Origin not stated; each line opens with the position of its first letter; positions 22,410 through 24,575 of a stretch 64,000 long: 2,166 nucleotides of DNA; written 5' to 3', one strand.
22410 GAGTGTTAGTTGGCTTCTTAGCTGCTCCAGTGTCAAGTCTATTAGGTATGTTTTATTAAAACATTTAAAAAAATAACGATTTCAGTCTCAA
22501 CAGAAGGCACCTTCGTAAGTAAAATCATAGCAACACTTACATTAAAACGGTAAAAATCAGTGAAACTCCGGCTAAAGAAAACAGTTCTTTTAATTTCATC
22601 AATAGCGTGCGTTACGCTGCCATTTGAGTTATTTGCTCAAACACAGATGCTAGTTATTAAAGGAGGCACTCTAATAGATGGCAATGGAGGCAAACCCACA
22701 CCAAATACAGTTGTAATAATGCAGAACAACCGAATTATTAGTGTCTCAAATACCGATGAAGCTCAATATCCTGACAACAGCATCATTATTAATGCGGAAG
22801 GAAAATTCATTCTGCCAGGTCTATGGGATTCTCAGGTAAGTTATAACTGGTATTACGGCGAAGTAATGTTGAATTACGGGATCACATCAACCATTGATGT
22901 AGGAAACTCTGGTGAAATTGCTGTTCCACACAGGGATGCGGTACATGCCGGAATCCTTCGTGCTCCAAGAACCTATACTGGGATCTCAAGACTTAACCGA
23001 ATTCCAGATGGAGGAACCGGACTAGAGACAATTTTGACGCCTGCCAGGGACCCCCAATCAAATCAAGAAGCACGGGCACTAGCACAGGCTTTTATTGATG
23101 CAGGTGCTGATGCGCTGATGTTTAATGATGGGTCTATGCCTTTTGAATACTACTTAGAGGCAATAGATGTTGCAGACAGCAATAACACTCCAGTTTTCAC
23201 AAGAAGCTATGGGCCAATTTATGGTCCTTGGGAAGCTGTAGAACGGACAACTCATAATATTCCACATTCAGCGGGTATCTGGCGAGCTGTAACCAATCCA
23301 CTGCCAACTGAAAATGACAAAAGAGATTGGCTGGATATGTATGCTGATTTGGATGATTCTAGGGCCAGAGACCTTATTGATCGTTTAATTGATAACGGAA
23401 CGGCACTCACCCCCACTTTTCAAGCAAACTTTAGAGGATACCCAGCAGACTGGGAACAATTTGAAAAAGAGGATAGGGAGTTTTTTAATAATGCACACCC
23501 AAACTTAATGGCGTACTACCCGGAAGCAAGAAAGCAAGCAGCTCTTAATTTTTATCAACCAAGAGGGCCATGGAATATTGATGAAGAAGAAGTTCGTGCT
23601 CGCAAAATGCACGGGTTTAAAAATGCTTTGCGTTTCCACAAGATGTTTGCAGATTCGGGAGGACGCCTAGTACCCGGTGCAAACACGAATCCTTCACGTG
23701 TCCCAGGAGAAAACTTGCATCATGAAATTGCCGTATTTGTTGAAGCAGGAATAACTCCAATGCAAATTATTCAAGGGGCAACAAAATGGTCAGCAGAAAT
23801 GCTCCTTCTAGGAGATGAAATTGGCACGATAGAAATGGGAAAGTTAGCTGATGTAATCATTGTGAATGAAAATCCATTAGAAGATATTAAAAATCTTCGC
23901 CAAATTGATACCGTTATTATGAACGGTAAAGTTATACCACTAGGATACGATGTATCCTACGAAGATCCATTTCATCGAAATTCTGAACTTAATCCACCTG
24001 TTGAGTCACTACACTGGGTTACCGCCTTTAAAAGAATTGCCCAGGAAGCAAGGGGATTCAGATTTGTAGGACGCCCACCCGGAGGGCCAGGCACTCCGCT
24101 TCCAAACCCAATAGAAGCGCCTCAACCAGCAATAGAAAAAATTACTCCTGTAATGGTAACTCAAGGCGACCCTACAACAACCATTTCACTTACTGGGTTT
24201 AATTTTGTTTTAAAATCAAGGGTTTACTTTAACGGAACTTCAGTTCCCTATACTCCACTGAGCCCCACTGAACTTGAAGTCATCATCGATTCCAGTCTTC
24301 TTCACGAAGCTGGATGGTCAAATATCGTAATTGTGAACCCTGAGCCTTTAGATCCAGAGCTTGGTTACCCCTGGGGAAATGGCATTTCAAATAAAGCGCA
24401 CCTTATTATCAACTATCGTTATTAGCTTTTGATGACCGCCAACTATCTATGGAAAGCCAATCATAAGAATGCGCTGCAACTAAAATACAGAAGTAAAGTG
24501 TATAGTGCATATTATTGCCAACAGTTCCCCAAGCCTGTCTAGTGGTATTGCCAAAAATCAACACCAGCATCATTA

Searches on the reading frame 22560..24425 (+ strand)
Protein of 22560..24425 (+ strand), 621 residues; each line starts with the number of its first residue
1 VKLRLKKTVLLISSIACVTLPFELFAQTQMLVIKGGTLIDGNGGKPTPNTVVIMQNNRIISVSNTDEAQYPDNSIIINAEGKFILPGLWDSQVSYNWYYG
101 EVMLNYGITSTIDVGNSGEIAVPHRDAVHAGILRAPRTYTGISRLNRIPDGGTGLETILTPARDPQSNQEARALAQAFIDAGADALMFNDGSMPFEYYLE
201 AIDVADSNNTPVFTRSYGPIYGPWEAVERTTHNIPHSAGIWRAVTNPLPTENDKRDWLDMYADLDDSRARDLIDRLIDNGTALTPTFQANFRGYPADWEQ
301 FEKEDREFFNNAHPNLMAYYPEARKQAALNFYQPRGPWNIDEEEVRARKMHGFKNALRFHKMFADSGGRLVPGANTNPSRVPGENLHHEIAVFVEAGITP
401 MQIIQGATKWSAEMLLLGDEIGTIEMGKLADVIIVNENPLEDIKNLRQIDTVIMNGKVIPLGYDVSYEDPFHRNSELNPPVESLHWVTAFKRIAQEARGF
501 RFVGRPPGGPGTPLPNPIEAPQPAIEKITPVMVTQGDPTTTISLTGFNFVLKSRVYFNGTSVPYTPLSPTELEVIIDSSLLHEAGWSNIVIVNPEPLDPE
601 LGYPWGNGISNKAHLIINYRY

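Call 25: search_protein_families(library=pfam, proteins=[window:22560-24425:+], max_evalue=0.001)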
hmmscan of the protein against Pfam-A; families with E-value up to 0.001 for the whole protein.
window:22560-24425:+ (621 aa): 3 families
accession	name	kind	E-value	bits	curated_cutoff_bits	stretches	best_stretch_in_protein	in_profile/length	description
PF01979.26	Amidohydro_1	-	6.6e-10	39.2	25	1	385-458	259-344/345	Amidohydrolase family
PF07969.17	Amidohydro_3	-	2.7e-05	24.3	29.7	1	401-459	410-471/472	Amidohydrolase family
PF01833.30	TIG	-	0.0002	21.7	20.9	1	523-593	1-70/84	IPT/TIG domain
